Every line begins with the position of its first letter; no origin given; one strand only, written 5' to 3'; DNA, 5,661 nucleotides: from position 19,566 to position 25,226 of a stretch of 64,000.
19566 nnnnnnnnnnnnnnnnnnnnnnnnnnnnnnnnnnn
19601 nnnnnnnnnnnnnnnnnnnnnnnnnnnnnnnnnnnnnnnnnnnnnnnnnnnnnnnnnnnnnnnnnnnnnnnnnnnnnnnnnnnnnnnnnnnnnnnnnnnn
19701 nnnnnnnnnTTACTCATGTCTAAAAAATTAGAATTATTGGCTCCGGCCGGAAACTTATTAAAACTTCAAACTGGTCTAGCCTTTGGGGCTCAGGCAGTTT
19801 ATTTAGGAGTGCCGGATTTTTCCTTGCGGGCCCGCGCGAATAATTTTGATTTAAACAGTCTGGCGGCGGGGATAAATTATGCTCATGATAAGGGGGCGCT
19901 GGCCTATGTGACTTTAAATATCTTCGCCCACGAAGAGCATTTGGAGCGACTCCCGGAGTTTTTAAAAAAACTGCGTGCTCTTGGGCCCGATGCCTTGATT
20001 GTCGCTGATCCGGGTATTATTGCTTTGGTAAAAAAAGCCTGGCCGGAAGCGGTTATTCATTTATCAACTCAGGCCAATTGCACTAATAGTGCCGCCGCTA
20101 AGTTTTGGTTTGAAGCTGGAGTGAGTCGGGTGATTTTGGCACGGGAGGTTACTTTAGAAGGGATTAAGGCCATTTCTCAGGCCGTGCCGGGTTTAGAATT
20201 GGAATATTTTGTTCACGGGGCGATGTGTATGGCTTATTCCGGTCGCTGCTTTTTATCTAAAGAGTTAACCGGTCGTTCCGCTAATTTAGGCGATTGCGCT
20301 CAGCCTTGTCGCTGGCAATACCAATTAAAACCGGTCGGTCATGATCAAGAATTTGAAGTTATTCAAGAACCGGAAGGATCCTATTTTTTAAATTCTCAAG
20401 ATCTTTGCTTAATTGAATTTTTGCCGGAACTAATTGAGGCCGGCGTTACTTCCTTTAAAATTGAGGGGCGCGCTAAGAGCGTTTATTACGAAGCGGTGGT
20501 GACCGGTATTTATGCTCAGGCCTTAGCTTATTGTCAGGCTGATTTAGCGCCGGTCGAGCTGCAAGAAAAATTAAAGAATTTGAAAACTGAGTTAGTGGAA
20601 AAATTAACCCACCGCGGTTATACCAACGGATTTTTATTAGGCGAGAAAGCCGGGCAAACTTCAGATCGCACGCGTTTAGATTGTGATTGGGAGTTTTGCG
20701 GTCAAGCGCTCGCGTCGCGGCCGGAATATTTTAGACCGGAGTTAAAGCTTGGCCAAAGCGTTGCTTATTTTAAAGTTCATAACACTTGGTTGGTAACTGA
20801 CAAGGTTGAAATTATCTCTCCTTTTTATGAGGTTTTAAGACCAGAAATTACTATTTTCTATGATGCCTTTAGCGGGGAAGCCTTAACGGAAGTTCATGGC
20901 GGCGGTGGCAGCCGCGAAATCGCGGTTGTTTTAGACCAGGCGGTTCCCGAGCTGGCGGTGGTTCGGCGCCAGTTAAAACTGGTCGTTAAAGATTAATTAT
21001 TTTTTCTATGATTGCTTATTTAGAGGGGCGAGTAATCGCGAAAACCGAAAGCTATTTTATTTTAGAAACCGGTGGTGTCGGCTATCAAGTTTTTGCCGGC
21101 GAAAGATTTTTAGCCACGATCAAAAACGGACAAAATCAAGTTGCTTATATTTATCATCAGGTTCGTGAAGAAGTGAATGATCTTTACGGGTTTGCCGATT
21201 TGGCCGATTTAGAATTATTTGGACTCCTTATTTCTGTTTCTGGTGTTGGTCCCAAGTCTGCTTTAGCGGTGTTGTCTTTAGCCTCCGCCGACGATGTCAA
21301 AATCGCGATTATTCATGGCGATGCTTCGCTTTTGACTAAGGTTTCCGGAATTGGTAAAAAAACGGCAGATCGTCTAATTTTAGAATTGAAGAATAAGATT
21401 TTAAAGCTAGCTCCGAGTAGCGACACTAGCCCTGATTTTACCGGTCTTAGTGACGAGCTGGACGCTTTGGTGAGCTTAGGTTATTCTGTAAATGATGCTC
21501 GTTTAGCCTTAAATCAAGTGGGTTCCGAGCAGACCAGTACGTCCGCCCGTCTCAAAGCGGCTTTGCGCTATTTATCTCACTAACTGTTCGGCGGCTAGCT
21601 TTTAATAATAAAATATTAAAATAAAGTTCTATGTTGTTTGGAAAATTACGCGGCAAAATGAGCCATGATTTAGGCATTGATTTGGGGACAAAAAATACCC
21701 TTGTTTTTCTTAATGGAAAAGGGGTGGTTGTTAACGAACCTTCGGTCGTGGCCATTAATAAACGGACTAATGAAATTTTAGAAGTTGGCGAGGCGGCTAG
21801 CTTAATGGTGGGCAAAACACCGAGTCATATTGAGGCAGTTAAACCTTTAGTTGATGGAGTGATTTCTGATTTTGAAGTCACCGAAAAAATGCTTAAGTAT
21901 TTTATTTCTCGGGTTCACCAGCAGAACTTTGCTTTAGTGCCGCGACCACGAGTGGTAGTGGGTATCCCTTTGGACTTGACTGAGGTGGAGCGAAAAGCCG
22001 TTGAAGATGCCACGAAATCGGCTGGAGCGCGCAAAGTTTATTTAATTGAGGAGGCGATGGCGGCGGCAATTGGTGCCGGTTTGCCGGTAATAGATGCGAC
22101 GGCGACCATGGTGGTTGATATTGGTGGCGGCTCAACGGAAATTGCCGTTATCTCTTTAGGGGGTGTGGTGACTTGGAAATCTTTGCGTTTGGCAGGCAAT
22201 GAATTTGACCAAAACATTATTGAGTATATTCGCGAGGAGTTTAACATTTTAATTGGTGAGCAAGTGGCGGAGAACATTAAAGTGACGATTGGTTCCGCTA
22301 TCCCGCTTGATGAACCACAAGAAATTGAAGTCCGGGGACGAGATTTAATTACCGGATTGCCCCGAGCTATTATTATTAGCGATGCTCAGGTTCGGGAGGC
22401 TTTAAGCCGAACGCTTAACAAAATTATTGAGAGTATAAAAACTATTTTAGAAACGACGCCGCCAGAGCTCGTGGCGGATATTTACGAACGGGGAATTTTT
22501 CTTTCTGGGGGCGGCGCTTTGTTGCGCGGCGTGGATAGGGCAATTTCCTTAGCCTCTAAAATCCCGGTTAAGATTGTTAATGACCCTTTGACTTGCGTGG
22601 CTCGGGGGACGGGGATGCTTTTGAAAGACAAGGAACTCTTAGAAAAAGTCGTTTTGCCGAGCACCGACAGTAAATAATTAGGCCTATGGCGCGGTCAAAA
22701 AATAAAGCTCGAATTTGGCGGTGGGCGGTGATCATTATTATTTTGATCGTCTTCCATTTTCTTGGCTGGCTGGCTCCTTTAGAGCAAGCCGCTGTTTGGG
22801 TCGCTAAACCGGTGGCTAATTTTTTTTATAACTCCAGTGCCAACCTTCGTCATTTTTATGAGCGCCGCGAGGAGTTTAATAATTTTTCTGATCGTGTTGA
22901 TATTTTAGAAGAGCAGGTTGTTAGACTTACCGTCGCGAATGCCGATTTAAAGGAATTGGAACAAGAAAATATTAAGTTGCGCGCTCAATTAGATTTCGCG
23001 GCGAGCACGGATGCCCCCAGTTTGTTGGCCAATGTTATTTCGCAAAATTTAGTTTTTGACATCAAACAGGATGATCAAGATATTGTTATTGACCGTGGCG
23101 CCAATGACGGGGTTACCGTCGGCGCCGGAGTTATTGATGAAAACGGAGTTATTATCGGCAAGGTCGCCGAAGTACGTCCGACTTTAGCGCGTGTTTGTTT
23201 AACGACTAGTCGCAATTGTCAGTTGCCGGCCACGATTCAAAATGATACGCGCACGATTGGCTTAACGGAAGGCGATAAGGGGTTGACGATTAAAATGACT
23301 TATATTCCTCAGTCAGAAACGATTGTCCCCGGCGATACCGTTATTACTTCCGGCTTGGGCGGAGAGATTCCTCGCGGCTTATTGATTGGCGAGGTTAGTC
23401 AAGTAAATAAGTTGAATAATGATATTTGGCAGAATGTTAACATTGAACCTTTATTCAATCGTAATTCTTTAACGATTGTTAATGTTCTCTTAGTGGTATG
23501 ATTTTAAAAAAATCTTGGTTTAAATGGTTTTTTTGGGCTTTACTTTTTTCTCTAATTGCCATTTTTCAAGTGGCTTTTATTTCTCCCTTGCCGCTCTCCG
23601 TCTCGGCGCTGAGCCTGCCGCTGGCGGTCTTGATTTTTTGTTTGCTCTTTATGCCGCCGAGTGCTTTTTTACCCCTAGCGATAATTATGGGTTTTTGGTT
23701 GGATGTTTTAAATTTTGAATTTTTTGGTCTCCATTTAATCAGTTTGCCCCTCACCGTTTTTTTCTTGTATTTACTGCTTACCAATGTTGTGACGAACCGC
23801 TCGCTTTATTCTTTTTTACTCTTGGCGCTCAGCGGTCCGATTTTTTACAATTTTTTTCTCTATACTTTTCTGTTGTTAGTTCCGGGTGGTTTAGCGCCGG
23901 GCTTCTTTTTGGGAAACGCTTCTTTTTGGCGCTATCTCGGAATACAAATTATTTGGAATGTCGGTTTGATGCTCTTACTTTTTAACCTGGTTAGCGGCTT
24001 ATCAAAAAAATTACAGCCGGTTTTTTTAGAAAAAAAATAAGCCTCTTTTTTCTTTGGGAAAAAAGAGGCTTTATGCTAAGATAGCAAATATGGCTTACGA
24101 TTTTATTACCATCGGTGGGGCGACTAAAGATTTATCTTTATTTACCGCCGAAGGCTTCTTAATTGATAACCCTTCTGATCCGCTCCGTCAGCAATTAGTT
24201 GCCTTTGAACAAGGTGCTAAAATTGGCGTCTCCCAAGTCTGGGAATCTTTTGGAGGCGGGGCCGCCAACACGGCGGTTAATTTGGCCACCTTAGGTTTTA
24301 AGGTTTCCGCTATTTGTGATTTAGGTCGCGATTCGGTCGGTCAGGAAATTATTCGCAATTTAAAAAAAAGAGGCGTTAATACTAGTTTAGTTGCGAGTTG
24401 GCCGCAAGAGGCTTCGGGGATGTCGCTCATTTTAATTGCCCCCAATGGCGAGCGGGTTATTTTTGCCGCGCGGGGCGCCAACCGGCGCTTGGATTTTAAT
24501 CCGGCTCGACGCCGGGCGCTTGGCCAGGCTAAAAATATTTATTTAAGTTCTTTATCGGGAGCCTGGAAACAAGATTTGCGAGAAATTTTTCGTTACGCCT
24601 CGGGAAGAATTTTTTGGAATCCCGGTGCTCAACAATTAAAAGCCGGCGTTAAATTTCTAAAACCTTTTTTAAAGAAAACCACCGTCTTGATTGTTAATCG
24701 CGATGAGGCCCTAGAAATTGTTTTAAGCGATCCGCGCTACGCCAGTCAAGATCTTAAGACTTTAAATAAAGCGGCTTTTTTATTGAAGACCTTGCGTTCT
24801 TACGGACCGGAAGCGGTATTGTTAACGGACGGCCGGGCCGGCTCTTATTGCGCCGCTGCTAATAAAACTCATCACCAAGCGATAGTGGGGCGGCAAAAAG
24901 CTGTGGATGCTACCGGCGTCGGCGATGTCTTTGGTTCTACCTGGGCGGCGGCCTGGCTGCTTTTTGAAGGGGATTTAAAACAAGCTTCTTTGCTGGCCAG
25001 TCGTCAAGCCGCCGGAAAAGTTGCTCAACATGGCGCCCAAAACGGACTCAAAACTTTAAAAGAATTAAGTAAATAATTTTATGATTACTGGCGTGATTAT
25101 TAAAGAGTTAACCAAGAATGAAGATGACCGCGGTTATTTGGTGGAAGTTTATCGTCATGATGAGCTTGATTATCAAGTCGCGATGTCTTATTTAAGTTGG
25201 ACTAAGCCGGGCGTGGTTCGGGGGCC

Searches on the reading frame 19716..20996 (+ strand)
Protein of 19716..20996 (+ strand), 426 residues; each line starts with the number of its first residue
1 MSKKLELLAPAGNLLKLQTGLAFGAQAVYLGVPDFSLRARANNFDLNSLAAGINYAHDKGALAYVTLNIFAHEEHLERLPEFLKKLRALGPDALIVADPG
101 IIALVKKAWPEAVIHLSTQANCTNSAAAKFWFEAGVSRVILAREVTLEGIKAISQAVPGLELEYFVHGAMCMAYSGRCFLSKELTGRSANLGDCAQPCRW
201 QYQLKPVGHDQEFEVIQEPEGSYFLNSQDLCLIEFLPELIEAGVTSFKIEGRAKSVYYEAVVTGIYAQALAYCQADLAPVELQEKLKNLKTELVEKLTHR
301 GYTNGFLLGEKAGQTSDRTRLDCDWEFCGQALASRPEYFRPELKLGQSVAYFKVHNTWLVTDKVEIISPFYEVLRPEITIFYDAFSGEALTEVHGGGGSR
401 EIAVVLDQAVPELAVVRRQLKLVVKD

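Call 26: search_protein_families(library=pfam, proteins=[window:19716-20996:+], max_evalue=0.0001)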
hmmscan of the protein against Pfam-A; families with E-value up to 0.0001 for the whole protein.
window:19716-20996:+ (426 aa): 1 family
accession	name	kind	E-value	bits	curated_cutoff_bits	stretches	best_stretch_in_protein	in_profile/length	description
PF01136.24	Peptidase_U32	-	3e-84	282.4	22.4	1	76-311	1-231/233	Peptidase family U32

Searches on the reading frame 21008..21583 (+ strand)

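Call 26: search_protein_families(library=pfam, proteins=[window:21008-21583:+], max_evalue=0.0001)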
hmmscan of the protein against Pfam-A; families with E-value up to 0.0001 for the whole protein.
window:21008-21583:+ (191 aa): 4 families
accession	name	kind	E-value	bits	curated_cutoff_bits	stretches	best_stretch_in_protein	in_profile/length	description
PF01330.27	RuvA_N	-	1.2e-16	60.9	23.6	1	1-61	1-61/61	RuvA N terminal domain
PF14520.12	HHH_5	-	1.4e-14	54.7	27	1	71-128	1-56/57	Helix-hairpin-helix domain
PF00633.29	HHH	-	2e-07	31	24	0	109-123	13-27/30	Helix-hairpin-helix motif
PF07499.19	RuvA_C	-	2.7e-07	31.4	24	1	150-190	6-47/47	RuvA, C-terminal domain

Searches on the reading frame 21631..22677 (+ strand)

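Call 26: search_protein_families(library=pfam, proteins=[window:21631-22677:+], max_evalue=0.0001)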
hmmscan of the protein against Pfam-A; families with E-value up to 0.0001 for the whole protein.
window:21631-22677:+ (348 aa): 4 families
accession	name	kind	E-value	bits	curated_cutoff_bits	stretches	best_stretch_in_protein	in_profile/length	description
PF06723.19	MreB_Mbl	-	9.1e-139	462.3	27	1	12-337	2-325/327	MreB/Mbl protein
PF00012.26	HSP70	-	2.5e-15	56.2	20.6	1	107-215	135-249/599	Hsp70 protein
PF14450.12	FtsA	-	1.9e-09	38.4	31.8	1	160-317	1-111/127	Cell division protein FtsA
PF00022.25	Actin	-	1.5e-08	34.1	27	1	37-207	31-195/410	Actin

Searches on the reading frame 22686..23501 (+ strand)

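Call 26: search_protein_families(library=pfam, proteins=[window:22686-23501:+], max_evalue=0.0001)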
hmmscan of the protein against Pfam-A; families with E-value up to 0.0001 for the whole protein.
window:22686-23501:+ (271 aa): 1 family
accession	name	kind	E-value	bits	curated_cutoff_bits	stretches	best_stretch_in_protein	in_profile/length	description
PF04085.20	MreC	-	5.7e-34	117.4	28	1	127-268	7-146/147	Rod shape-determining protein MreC, barrel core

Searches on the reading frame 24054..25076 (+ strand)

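Call 26: search_protein_families(library=pfam, proteins=[window:24054-25076:+], max_evalue=0.0001)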
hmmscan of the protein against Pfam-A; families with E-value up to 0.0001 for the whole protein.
window:24054-25076:+ (340 aa): 1 family
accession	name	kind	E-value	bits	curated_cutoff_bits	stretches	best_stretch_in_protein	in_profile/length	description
PF00294.29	PfkB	-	1.4e-37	130.1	25.8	1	52-334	18-301/302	pfkB family carbohydrate kinase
